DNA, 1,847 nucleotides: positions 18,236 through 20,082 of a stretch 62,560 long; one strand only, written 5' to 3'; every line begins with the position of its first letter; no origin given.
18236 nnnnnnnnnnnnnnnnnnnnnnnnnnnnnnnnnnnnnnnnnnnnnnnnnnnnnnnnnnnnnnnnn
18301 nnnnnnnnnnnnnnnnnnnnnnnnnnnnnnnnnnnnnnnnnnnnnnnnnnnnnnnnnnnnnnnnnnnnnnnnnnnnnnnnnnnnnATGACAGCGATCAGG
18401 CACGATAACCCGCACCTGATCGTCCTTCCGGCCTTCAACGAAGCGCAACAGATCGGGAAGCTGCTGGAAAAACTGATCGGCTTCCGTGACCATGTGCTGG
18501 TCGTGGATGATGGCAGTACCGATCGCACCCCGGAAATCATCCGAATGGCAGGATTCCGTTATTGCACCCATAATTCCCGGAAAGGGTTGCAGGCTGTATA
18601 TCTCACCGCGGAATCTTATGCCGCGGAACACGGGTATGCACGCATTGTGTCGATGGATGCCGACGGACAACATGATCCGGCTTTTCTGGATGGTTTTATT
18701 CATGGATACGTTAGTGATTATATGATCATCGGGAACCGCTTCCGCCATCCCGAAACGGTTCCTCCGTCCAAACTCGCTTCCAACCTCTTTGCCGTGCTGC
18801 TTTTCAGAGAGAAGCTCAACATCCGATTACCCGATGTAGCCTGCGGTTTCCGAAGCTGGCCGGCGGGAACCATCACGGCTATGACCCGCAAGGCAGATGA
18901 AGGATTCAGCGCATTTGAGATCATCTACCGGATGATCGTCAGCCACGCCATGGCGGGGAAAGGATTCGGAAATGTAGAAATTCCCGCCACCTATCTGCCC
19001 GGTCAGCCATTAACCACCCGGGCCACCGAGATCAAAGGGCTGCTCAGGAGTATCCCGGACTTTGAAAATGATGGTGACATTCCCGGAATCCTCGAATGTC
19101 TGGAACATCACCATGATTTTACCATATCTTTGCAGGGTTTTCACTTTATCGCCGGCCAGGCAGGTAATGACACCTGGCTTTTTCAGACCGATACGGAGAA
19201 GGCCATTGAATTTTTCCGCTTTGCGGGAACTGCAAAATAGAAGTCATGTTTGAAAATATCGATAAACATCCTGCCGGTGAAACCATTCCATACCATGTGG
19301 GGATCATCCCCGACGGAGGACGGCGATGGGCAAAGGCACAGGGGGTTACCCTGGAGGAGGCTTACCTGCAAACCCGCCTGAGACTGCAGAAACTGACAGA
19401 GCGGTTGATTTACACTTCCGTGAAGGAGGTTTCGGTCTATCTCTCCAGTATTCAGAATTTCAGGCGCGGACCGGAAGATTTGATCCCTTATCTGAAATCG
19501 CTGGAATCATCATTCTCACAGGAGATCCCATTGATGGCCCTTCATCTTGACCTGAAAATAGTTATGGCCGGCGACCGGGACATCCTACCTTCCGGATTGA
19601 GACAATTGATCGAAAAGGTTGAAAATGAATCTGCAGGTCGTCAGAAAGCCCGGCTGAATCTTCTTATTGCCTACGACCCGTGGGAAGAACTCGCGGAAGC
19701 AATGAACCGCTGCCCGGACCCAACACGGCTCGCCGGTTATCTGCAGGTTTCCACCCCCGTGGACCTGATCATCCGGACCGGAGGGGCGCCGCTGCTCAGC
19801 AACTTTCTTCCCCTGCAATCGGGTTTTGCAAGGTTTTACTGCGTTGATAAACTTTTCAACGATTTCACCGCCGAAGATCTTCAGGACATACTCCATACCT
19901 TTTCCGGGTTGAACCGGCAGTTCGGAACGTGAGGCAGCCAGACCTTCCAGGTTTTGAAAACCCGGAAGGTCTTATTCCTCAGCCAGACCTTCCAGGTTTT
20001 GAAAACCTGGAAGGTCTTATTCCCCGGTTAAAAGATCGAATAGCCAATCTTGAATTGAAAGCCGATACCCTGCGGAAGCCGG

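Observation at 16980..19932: Terminal three-gene module: polytopic membrane protein, Dpm1-like GT2 and a dedicated cis-prenyltransferase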

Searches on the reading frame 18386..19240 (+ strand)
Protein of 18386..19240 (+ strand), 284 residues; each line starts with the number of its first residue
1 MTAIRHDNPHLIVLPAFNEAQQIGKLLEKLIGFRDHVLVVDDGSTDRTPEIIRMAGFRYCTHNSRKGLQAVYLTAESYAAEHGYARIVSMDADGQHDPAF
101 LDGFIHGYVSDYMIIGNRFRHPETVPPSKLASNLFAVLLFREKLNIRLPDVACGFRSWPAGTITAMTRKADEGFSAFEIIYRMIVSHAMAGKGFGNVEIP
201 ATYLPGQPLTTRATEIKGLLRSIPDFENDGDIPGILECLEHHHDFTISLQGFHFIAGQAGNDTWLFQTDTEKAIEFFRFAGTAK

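Call 3: search_protein_families(library=pfam, proteins=[window:18386-19240:+], max_evalue=0.01)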
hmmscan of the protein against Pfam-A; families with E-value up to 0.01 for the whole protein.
window:18386-19240:+ (284 aa): 1 family
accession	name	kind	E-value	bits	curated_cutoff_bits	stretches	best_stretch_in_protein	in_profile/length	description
PF00535.33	Glycos_transf_2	-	1.7e-18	67.5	23.3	1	12-138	2-136/168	Glycosyl transferase family 2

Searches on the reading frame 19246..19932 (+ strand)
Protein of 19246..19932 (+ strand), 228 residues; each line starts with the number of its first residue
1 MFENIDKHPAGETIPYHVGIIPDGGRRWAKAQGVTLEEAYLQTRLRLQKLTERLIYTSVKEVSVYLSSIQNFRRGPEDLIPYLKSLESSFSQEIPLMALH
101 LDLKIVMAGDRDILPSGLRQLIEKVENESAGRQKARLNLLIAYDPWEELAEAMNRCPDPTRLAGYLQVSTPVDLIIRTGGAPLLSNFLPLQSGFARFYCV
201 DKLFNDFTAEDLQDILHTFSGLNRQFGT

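Call 3: search_protein_families(library=pfam, proteins=[window:19246-19932:+], max_evalue=0.01)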
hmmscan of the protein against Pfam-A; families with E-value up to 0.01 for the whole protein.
window:19246-19932:+ (228 aa): 1 family
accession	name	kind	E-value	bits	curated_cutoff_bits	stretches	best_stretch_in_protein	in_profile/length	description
PF01255.24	Prenyltransf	-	2.1e-34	119.4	27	1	21-227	1-219/219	Putative undecaprenyl diphosphate synthase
